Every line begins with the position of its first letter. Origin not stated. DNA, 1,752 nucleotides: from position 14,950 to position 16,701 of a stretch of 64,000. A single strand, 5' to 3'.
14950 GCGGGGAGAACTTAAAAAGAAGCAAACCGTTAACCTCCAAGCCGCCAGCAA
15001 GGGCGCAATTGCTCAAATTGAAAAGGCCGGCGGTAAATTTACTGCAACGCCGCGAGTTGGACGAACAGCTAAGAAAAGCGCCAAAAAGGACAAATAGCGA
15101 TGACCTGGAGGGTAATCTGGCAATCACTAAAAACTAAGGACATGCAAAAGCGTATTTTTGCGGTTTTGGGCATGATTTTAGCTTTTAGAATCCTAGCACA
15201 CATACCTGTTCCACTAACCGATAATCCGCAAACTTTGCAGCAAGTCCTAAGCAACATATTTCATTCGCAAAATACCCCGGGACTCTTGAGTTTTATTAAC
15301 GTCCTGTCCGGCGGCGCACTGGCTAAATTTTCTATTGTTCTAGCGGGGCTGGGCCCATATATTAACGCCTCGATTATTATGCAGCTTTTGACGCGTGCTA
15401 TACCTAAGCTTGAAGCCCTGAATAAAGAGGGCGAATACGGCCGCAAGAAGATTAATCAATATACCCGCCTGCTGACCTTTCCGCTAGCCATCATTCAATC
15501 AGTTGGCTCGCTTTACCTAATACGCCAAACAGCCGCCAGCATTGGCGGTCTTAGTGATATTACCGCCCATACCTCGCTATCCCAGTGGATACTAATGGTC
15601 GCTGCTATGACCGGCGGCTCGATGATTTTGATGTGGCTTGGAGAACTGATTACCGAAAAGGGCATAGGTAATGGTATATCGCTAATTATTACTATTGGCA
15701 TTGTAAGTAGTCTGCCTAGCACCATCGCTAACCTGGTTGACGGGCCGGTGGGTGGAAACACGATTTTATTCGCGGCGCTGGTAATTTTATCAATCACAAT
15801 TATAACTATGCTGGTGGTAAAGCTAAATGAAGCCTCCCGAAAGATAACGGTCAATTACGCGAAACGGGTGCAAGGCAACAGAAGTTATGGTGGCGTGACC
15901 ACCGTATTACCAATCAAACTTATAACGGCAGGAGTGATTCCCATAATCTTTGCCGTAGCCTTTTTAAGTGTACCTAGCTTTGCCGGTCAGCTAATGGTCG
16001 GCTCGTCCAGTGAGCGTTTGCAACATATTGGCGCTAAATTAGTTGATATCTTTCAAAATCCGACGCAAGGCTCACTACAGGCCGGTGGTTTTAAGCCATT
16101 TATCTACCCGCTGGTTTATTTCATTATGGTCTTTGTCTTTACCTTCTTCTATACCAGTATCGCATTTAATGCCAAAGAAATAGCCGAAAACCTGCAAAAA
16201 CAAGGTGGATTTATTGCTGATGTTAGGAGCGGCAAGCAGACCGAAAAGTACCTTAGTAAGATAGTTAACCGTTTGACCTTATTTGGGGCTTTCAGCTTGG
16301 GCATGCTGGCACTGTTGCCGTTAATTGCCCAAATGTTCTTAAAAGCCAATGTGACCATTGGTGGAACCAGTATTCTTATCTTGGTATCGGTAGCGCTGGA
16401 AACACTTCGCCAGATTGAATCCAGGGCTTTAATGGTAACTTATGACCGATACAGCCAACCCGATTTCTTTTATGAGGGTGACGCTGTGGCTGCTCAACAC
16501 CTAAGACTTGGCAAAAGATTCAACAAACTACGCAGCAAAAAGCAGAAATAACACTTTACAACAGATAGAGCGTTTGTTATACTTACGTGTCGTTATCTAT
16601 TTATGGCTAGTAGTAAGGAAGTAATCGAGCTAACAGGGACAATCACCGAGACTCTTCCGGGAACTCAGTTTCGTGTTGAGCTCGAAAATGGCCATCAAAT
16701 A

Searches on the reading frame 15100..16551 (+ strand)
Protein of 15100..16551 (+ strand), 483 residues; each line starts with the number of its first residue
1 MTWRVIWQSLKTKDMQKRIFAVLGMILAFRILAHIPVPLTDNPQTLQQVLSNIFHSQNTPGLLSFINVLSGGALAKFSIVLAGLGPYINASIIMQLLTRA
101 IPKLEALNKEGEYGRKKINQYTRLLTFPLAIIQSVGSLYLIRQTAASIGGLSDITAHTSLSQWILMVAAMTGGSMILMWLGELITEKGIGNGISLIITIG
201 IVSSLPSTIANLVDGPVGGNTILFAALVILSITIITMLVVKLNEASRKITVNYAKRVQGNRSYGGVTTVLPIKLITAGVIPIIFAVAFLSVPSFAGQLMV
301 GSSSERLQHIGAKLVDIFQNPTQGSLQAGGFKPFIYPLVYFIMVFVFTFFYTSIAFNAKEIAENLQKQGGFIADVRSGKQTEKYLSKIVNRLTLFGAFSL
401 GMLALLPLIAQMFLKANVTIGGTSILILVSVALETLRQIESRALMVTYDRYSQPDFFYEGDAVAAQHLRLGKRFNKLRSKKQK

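Call 11: search_protein_families(library=pfam, proteins=[window:15100-16551:+], max_evalue=0.01)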
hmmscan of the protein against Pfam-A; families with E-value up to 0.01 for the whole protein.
window:15100-16551:+ (483 aa): 1 family
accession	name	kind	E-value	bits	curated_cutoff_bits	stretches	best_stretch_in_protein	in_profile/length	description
PF00344.25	SecY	-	9.4e-99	331.1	32.2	1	78-436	1-306/306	SecY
